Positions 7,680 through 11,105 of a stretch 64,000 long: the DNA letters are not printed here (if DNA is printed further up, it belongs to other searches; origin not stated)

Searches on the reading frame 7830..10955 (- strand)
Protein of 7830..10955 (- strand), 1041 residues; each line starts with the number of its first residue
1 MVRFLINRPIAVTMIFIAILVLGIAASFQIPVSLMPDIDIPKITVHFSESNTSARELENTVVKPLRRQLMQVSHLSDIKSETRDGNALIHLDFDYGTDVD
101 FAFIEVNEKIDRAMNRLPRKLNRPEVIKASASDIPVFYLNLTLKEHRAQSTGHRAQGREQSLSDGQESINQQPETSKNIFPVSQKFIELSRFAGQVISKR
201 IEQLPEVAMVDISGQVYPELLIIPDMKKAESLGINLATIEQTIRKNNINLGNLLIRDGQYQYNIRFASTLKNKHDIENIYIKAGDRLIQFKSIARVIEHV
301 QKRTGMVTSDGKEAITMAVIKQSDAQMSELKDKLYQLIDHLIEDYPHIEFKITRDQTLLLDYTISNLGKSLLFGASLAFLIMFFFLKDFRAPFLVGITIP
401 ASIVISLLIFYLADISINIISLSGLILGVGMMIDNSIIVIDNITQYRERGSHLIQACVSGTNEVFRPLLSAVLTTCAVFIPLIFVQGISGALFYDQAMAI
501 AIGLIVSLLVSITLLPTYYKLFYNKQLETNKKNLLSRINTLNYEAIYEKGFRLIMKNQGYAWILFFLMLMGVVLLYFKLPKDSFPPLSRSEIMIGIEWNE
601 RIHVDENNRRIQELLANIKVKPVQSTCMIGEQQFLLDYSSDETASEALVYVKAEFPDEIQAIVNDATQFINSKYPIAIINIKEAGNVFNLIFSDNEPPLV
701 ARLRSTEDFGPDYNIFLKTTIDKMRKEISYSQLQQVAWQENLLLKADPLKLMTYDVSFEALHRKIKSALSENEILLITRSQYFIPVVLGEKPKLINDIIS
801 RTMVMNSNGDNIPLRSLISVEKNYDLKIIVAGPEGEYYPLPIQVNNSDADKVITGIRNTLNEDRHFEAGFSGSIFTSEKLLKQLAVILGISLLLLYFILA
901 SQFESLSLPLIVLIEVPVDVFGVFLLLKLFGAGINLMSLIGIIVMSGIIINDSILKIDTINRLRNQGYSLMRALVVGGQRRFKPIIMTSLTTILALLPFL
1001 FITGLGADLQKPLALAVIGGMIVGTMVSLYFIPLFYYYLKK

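Call 7: search_protein_families(library=pfam, proteins=[window:7830-10955:-])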
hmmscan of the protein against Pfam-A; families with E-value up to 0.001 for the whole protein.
window:7830-10955:- (1041 aa): 3 families
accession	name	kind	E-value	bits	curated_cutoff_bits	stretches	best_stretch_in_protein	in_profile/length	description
PF00873.25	ACR_tran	-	4.9e-164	548.1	28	1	1-1039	1-1020/1021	AcrB/AcrD/AcrF family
PF02355.23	SecD_SecF_C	-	9.9e-11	41.8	20.5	1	877-1036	26-183/189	Protein export membrane protein SecD/SecF, C-terminal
PF03176.21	MMPL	-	1e-08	35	20.5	1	301-522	75-302/333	MMPL family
